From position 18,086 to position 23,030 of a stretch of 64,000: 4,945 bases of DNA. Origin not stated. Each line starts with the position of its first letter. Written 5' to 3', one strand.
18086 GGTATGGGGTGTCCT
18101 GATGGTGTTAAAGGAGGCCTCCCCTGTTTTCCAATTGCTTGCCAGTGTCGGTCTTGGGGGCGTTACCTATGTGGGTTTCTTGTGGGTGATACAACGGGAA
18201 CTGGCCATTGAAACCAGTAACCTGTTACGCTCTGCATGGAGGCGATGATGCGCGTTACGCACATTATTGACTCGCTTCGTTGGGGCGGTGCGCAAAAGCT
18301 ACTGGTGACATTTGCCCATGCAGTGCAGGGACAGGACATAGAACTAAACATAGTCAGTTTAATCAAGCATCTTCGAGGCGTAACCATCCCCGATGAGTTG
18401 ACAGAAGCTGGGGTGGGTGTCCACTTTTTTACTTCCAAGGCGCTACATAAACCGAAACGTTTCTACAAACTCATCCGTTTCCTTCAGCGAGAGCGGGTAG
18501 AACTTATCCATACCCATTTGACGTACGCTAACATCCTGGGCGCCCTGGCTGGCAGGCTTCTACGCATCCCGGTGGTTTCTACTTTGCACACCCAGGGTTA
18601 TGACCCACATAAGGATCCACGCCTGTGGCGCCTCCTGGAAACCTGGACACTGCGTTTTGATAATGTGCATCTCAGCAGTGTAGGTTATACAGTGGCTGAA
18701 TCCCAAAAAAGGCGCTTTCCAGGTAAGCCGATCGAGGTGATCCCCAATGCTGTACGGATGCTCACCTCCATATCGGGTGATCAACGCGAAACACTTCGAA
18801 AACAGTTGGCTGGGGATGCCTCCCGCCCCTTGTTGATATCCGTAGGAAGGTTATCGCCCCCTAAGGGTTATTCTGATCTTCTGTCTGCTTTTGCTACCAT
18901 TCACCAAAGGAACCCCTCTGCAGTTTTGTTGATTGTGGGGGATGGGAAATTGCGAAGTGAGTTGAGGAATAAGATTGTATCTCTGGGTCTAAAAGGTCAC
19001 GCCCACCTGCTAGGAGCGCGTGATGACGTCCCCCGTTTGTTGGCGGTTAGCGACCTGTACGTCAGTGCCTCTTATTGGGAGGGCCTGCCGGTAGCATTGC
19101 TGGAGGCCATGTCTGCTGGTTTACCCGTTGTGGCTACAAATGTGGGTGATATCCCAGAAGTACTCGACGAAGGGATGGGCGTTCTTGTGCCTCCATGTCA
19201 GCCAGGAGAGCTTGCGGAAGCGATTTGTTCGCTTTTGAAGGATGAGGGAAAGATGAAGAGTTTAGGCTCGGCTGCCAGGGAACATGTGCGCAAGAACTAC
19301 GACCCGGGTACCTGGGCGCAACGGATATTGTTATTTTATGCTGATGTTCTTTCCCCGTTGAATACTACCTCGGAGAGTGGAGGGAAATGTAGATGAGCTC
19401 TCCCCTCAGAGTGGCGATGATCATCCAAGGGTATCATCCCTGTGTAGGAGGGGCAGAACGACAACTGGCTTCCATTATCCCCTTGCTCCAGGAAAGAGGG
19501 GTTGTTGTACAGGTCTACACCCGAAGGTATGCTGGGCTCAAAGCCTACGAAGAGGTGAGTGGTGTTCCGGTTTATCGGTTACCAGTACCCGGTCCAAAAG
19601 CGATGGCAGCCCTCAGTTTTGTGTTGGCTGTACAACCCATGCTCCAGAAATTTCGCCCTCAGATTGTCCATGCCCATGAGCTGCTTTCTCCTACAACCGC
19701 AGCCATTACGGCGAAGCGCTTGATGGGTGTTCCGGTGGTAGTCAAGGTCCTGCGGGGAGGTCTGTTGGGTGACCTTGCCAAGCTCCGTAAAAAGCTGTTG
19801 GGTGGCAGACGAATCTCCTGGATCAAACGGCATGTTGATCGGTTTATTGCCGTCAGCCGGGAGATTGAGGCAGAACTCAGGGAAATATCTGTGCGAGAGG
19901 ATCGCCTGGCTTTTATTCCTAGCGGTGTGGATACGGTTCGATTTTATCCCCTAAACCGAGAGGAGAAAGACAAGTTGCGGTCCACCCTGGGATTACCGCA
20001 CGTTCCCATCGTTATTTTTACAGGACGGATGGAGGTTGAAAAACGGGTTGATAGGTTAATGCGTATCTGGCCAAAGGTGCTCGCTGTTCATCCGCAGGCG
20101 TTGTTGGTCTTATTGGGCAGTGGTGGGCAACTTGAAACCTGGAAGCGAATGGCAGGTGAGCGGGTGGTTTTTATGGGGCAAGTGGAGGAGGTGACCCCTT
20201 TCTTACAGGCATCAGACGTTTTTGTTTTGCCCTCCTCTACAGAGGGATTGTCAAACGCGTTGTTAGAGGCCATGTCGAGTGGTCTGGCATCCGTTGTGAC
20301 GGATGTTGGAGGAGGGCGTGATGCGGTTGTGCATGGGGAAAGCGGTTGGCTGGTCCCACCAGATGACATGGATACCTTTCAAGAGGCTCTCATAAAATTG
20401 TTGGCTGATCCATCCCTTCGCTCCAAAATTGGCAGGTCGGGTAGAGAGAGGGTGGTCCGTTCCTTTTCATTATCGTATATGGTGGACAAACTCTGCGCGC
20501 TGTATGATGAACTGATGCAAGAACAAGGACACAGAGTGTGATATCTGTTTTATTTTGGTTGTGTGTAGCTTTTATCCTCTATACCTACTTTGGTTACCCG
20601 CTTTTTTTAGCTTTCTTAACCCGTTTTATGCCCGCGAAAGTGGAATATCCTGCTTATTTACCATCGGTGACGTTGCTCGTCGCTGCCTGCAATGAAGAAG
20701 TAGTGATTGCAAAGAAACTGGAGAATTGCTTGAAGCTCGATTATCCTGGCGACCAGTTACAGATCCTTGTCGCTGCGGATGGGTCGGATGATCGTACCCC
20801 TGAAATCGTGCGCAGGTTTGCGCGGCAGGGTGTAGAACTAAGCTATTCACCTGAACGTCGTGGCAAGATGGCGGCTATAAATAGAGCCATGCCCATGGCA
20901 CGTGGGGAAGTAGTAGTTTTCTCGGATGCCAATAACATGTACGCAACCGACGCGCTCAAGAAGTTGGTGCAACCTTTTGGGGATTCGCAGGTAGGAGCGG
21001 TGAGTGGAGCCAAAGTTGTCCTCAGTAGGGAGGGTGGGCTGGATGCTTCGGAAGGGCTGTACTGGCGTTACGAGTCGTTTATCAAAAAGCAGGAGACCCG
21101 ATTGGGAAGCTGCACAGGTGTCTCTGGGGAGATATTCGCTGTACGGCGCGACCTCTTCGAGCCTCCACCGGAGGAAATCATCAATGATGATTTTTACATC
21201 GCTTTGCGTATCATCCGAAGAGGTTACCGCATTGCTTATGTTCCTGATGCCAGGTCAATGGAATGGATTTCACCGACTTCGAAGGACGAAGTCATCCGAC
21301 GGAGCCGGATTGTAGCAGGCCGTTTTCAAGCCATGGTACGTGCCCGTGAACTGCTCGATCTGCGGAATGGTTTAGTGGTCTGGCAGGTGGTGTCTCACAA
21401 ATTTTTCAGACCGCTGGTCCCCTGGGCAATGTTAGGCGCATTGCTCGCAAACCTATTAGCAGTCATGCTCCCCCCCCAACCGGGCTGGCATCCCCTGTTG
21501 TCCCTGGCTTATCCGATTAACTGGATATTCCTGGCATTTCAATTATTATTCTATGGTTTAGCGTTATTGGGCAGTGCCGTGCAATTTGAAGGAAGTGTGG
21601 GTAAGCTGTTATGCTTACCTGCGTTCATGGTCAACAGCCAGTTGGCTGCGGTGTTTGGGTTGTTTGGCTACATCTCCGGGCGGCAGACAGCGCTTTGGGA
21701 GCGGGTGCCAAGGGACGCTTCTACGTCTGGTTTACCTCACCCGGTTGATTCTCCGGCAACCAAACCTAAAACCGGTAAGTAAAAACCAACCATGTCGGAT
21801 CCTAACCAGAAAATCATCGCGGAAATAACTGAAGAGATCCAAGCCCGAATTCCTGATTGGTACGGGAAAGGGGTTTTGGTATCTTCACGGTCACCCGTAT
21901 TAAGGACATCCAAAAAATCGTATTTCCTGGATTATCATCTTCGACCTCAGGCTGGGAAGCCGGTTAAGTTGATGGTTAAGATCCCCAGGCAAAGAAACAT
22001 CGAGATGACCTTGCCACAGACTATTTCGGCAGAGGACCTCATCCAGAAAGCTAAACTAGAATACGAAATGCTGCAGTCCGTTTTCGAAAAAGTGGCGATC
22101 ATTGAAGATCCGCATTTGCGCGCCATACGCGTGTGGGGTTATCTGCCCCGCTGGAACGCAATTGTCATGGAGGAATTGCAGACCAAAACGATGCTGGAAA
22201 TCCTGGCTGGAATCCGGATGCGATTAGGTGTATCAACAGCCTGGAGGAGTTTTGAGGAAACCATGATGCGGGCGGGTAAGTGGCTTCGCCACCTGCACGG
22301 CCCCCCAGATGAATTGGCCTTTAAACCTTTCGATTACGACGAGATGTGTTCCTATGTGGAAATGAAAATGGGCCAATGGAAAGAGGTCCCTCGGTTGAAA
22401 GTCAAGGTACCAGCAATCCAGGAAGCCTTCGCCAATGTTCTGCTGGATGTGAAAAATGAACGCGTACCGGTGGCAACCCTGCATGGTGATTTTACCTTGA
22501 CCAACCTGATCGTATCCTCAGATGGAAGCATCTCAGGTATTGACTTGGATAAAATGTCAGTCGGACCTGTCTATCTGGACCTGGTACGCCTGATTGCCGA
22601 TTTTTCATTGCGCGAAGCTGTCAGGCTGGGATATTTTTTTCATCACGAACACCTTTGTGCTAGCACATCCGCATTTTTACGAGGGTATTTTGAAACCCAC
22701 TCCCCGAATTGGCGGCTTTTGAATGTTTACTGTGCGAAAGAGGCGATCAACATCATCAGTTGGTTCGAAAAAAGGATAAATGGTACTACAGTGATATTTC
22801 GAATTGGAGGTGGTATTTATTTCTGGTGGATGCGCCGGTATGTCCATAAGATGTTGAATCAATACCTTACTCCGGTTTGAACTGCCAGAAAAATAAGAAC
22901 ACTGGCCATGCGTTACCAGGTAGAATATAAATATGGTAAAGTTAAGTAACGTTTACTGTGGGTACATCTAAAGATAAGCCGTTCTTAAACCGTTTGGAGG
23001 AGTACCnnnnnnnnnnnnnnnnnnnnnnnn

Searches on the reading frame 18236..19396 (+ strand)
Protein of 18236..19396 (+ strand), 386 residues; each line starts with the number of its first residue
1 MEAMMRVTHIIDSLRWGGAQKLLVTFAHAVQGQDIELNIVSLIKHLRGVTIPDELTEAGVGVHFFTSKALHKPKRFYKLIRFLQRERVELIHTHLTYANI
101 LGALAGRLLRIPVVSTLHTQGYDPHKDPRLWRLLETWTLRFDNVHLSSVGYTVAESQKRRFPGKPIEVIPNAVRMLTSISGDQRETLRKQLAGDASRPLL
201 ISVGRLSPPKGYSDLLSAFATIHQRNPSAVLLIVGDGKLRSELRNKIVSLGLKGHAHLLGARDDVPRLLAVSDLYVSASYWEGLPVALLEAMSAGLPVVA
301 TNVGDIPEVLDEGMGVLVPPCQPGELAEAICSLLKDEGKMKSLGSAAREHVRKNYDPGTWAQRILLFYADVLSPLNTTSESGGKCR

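Call 9: search_protein_families(library=pfam, proteins=[window:18236-19396:+], max_evalue=0.001)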
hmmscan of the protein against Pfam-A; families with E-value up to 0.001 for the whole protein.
window:18236-19396:+ (386 aa): 6 families
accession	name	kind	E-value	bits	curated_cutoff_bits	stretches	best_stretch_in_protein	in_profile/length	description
PF00534.26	Glycos_transf_1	-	8e-42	143.1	26.4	1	184-349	2-171/172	Glycosyl transferases group 1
PF13692.12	Glyco_trans_1_4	-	2.1e-37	129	27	1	198-336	2-142/142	Glycosyl transferases group 1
PF13439.12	Glyco_transf_4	-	1e-17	65.1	28.5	1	16-173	1-166/170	Glycosyltransferase Family 4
PF13579.12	Glyco_trans_4_4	-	3.8e-15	57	29.7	1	17-171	1-157/158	Glycosyl transferase 4-like domain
PF13524.12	Glyco_trans_1_2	-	5.3e-09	36.6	25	1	255-365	32-143/144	Glycosyl transferase-like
PF20706.3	GT4-conflict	-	0.00024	20.7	26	1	149-312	153-322/385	Family 4 Glycosyltransferase in conflict systems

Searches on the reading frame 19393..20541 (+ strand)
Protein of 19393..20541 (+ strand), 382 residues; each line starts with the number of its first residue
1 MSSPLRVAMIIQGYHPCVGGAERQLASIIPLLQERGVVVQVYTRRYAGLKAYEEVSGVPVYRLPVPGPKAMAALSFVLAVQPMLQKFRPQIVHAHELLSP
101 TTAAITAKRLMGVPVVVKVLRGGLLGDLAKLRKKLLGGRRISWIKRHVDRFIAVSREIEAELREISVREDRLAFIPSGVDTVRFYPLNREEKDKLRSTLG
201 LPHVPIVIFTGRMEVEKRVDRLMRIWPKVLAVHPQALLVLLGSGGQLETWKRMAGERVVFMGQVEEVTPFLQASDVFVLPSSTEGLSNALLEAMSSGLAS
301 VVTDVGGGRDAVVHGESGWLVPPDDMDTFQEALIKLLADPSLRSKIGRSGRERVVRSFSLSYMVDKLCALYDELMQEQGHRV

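Call 9: search_protein_families(library=pfam, proteins=[window:19393-20541:+], max_evalue=0.001)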
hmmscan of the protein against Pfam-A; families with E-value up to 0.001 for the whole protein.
window:19393-20541:+ (382 aa): 6 families
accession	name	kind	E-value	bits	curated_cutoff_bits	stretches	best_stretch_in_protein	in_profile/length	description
PF13692.12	Glyco_trans_1_4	-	2.1e-35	122.5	27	1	205-339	2-142/142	Glycosyl transferases group 1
PF00534.26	Glycos_transf_1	-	7.6e-33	113.9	26.4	1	203-353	14-172/172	Glycosyl transferases group 1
PF13579.12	Glyco_trans_4_4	-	1.1e-25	91.2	29.7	1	19-178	1-158/158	Glycosyl transferase 4-like domain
PF13439.12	Glyco_transf_4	-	3.2e-24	86.3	28.5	1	18-182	1-169/170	Glycosyltransferase Family 4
PF13477.12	Glyco_trans_4_2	-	2.2e-06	28.3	23.4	1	31-117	19-104/139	Glycosyl transferase 4-like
PF13524.12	Glyco_trans_1_2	-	7.6e-06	26.4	25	1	238-368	17-143/144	Glycosyl transferase-like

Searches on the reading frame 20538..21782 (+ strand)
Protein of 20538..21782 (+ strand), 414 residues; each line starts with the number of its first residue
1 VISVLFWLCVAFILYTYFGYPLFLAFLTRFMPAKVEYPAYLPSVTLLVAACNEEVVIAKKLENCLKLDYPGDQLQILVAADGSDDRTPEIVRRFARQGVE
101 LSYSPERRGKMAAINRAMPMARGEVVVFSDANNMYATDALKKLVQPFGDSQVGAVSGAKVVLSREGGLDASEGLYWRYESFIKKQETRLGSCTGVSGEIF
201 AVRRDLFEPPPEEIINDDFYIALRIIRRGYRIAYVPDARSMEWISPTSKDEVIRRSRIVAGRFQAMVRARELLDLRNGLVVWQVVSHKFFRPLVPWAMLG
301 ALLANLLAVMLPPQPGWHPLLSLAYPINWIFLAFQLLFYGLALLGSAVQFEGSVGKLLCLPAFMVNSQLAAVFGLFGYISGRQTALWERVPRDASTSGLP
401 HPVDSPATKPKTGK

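Call 9: search_protein_families(library=pfam, proteins=[window:20538-21782:+], max_evalue=0.001)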
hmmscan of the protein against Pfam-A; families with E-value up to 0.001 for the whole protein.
window:20538-21782:+ (414 aa): 5 families
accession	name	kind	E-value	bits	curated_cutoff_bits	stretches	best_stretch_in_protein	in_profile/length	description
PF13641.12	Glyco_tranf_2_3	-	3.9e-23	83.1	27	1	42-255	1-223/230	Glycosyltransferase like family 2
PF00535.33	Glycos_transf_2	-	6.3e-23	82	23.3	1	46-208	2-165/168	Glycosyl transferase family 2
PF13632.12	Glyco_trans_2_3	-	3.6e-12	47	27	1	126-338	2-194/198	Glycosyl transferase family group 2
PF13506.12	Glyco_transf_21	-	4.9e-09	36.3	21.7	1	94-238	6-150/174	Glycosyl transferase family 21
PF10111.15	Glyco_tranf_2_2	-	5.4e-05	23.2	27.3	1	53-171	11-130/276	Glycosyltransferase like family 2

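Call 44: search_protein_families(library=ncbifam, proteins=[window:20538-21782:+], max_evalue=0.0001)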
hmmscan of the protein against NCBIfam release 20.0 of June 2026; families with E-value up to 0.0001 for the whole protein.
window:20538-21782:+ (414 aa): 18 families
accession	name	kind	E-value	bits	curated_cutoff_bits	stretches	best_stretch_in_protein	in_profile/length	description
TIGR03937.1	PgaC_IcaA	equivalog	8.5e-22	77.7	422.3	1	39-311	42-320/407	poly-beta-1,6-N-acetyl-D-glucosamine synthase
TIGR03965.1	mycofact_glyco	equivalog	1.5e-15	57.1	280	1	38-173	71-206/467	mycofactocin biosynthesis glycosyltransferase MftF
TIGR03111.1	glyc2_xrt_Gpos1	hypoth_equivalog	6.3e-14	51.6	363.95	1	7-177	13-185/439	TIGR03111 family XrtG-associated glycosyltransferase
NF041865.1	EpsU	equivalog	4.4e-13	49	700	1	15-279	12-281/394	exopolysaccharide biosynthesis GT2 family glycosyltransferase EpsU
TIGR04242.1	nodulat_NodC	equivalog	7.3e-11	41.6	550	1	39-161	45-170/395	chitooligosaccharide synthase NodC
TIGR03469.1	HpnB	hypoth_equivalog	8.3e-10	38.2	379.25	1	31-155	33-168/386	hopene-associated glycosyltransferase HpnB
TIGR03472.1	HpnI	equivalog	5.2e-09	35.4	310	1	8-156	7-160/373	bacteriohopanetetrol glucosamine biosynthesis glycosyltransferase HpnI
NF053846.1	glyco_with_XrtP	equivalog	9.8e-08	31.1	520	1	43-156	42-169/440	XrtP-associated glycosyltransferase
NF008558.0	PRK11498.1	equivalog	1.2e-07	30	992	1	39-134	270-364/872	UDP-forming cellulose synthase catalytic subunit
NF050050.1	ProtGlycPglI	equivalog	2.5e-07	30.4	500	1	42-150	2-111/306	GalNAc(5)-diNAcBac-PP-undecaprenol beta-1,3-glucosyltransferase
NF041875.1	EPS_EpsD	equivalog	5e-07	29.4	370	1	49-142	6-99/325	exopolysaccharide biosynthesis glycosyltransferase EpsD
TIGR03030.1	CelA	equivalog_domain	5.4e-07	28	699.1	0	26-144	115-250/714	UDP-forming cellulose synthase catalytic subunit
NF041391.1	DPhHxTase_Halo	equivalog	2.5e-06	26.6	375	1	52-159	5-104/213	dolichyl-phosphate hexose transferase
TIGR04182.1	glyco_TIGR04182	equivalog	6.3e-06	25.8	325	1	44-168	2-118/293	S-layer glycoprotein N-glycosyltransferase AglJ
NF047683.1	TeichurnBiosyTuaG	equivalog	6.9e-06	25.9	400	1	42-145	6-109/252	teichuronic acid biosynthesis protein TuaG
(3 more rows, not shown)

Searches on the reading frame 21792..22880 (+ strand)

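Call 9: search_protein_families(library=pfam, proteins=[window:21792-22880:+], max_evalue=0.001)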
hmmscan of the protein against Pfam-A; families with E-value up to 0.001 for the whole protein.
window:21792-22880:+ (362 aa): 1 family
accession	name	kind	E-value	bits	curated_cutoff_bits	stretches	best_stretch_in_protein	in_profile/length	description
PF01636.29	APH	-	1.9e-08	34.8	23.2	1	188-282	126-226/239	Phosphotransferase enzyme family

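Call 44: search_protein_families(library=ncbifam, proteins=[window:21792-22880:+], max_evalue=0.0001)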
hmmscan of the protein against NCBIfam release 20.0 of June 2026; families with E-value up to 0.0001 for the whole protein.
window:21792-22880:+ (362 aa): 0 families
